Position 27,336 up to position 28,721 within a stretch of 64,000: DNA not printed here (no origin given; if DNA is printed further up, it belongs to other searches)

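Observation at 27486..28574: Candidate two-domain tip adhesin of unknown receptor specificity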

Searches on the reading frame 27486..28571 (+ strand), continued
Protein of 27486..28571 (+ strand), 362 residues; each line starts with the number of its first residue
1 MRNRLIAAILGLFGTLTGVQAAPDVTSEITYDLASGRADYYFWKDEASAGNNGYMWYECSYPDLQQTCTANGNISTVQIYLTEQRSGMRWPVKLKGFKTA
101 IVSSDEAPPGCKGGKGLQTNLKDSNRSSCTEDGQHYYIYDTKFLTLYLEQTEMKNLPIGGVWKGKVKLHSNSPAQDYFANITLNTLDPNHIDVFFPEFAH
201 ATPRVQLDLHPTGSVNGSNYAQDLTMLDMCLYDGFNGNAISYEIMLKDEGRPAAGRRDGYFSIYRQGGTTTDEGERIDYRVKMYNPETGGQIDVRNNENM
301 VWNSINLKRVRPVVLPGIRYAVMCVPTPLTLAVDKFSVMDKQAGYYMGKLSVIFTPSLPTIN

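Call 16: get_annotated_region(hit=H26, flank=5000)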
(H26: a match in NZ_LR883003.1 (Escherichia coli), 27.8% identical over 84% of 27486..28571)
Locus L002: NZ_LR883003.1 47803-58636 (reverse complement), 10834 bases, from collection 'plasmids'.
description: Escherichia coli isolate L6_E562_ETEC plasmid 4, complete sequence
organism: Escherichia coli (NCBI taxid 562)
taxonomy: Bacteria; Pseudomonadota; Gammaproteobacteria; Enterobacterales; Enterobacteriaceae; Escherichia; Escherichia coli
host: -; source: -; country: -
typing (MOB-suite, as given by PLSDB): mobilizable; replicon IncFIA,IncFIC; relaxase MOBP
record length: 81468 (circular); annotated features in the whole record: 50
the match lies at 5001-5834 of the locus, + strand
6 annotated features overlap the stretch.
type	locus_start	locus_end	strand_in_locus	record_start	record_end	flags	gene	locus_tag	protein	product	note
CDS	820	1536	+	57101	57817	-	cfaA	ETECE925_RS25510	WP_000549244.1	CFA/I pilus chaperone CfaA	-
CDS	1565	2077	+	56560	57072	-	cfaB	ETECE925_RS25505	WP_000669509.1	CFA/I pilus major pilin CfaB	-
predicted_resistance_gene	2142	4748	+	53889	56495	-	cfaC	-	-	CFA/I pilus usher protein CfaC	predicted by amrfinderplus; class ; identity 100.0%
CDS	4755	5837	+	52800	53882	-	cfaE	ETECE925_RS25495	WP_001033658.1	CFA/I pilus tip adhesin CfaE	-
CDS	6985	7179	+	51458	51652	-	-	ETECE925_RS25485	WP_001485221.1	ANR family transcriptional regulator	-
CDS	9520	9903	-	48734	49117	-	traM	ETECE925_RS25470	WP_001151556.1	conjugal transfer relaxosome DNA-binding protein TraM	-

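Call 17: get_annotated_region(hit=H37, flank=600)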
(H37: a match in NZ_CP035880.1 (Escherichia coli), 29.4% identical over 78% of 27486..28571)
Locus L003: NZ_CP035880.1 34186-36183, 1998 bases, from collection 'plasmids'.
description: Escherichia coli strain DS26-1 plasmid pDS26_129, complete sequence
organism: Escherichia coli (NCBI taxid 562)
taxonomy: Bacteria; Pseudomonadota; Gammaproteobacteria; Enterobacterales; Enterobacteriaceae; Escherichia; Escherichia coli
host: -; source: Homo sapiens,stool; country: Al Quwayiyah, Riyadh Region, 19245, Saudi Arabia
typing (MOB-suite, as given by PLSDB): non-mobilizable; replicon IncFIA,IncFIB,IncFIC
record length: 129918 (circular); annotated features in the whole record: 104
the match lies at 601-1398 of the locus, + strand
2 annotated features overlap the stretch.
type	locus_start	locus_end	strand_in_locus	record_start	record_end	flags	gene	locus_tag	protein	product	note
CDS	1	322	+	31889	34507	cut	csdC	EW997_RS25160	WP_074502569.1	CS19 fimbria usher CsdC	-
CDS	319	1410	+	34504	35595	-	csdD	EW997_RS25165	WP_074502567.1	CS19 fimbria tip adhesin CsdD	-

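Call 18: get_annotated_region(hit=H39, flank=600)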
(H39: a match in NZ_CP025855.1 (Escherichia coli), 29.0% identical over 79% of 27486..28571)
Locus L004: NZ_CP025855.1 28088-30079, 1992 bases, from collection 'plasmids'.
description: Escherichia coli strain 510016 plasmid p510016_84, complete sequence
organism: Escherichia coli (NCBI taxid 562)
taxonomy: Bacteria; Pseudomonadota; Gammaproteobacteria; Enterobacterales; Enterobacteriaceae; Escherichia; Escherichia coli
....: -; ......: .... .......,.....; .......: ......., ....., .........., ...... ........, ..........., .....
typing (MOB-suite, as given by PLSDB): non-mobilizable; replicon IncK2/Z
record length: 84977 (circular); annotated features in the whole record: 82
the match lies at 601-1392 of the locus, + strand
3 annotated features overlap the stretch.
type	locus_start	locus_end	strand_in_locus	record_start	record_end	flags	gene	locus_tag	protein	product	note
CDS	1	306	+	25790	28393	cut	csaC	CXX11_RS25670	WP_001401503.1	CS4 pilus usher protein CsaC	-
predicted_resistance_gene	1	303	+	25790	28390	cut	cfaC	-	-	CFA/I pilus usher protein CfaC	predicted by amrfinderplus; class ; identity 99.88%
CDS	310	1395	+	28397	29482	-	csaE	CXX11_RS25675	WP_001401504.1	CS4 pilus tip adhesin CsaE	-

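Call 53: predict_structure(alignment_id=A2)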
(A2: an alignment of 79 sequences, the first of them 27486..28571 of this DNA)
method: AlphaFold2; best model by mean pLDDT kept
length: 362 residues; sequences in the alignment: 79
mean_pLDDT: 88.8   pTM: 0.82
mean pLDDT of the five models: 88.8, 87.3, 86.6, 86.4, 86.3
residues with pLDDT >= 90: 257; 70-90: 70; 50-70: 21; < 50: 14
segments of 3 or more residues with pLDDT < 50: 1-4, 13-19
pLDDT, mean of each block of 10 residues (from residue 1): 52 46 88 89 94 96 98 98 95 98 90 83 93 89 96 94 97 96 93 89 87 65 94 92 92 88 93 94 94 95 89 86 94 93 93 84 42
secondary structure, 60 per line:
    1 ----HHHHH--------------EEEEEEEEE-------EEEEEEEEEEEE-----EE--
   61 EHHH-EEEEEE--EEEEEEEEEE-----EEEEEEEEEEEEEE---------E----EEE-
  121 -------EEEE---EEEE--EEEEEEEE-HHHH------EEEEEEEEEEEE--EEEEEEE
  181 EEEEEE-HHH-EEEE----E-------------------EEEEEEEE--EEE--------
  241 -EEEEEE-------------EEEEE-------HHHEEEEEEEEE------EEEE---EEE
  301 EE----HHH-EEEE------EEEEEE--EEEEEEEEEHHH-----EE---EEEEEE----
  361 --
elements in order: H5-9 E24-32 E40-51 E66-71 E74-83 E89-102 E117-119 E128-131 E135-138 E141-148 H150-153 E160-171 E174-186 E192-195 E220-227 E230-232 E242-247 E261-265 E276-284 E291-294 E298-302 E311-314 E321-326 E329-337 E351-356

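Call 58: fold_search(model_id=the predicted structure, library=pdb)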
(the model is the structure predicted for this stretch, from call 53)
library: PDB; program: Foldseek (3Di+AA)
matches with E <= 10: 989; with E <= 0.001: 27
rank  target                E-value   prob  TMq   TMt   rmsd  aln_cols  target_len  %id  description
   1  2hb0_A                3.7e-24  1.00  0.71  0.72   4.3       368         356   24  Crystal Structure of CfaE, the Adhesive Subunit of CFA/I Fimbria of Enterotoxigenic Escherichia coli (released 2007-06-26)
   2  6k73_C                3.0e-23  1.00  0.61  0.68   5.8       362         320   23  Chaperone-tip adhesin complex is vital for synergistic activation of CFA/I fimbriae biogenesis (released 2020-06-10)
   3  2hb0_B                3.7e-23  1.00  0.73  0.74   4.0       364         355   25  Crystal Structure of CfaE, the Adhesive Subunit of CFA/I Fimbria of Enterotoxigenic Escherichia coli (released 2007-06-26)
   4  6k73_D                5.2e-23  1.00  0.63  0.69   4.9       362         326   24  Chaperone-tip adhesin complex is vital for synergistic activation of CFA/I fimbriae biogenesis (released 2020-06-10)
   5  3f83                  1.5e-22  1.00  0.69  0.51   5.0       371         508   24  Structure of fusion complex of the minor pilin CfaE and major pilin CfaB of CFA/I pili from ETEC E. coli (released 2009-08-11)
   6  3vac_A                1.9e-22  1.00  0.65  0.66   5.1       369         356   24  Crystal Structure of the CFA/I Enterotoxigenic E. coli adhesin CfaE mutant G168D (released 2013-02-20)
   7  7lhg_G                3.9e-06  1.00  0.24  0.27  15.1       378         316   11  Cryo-EM structure of E. coli P pilus tip assembly intermediate PapC-PapD-PapK-PapG in the first conformation (released 2021-08-11)
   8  3f84_A                1.7e-05  1.00  0.38  0.43   9.2       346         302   13  Structure of fusion complex of major pilin CfaB and major pilin CfaB of CFA/I pilus from ETEC E. coli (released 2009-08-11)
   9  3f84_B                5.3e-05  1.00  0.36  0.41  10.2       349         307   12  Structure of fusion complex of major pilin CfaB and major pilin CfaB of CFA/I pilus from ETEC E. coli (released 2009-08-11)
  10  3f85                  6.8e-05  1.00  0.32  0.27  14.8       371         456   11  Structure of fusion complex of homo trimeric major pilin subunits CfaB of CFA/I fimbirae from ETEC E. coli (released 2009-08-11)
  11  7szo_H                9.2e-05  0.99  0.23  0.29  18.3       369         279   10  Structure of a bacterial fimbrial tip containing FocH (released 2021-12-29)
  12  5cfa_A                1.1e-04  0.60  0.14  0.14  23.9       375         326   12  Crystal structures of Bbp from Staphylococcus aureus with peptide ligand (released 2015-09-23)
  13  4kkr_A                1.5e-04  0.54  0.12  0.17  23.2       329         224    9  Crystal structure of Vibrio cholerae RbmA (crystal form 3) (released 2013-05-22)
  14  1qun_B                2.0e-04  0.99  0.28  0.33  12.4       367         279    9  X-RAY STRUCTURE OF THE FIMC-FIMH CHAPERONE ADHESIN COMPLEX FROM UROPATHOGENIC E.COLI (released 1999-08-31)
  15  5afo_A                2.2e-04  0.98  0.28  0.29  11.7       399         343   11  Long Polar Fimbriae adhesin LpfD from the adherent invasive E. coli strain LF82 (released 2015-08-05)
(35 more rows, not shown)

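Call 60: search_protein_families(proteins=[window:27486-28571:+], library=ncbifam, max_evalue=0.001)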
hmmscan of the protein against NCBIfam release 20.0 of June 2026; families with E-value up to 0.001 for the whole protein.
window:27486-28571:+ (362 aa): 1 family
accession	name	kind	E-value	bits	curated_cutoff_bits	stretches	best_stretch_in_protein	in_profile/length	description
NF011839.0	PRK15311.1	equivalog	4.6e-28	98.4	589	1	139-353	147-351/359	fimbrial protein TcfD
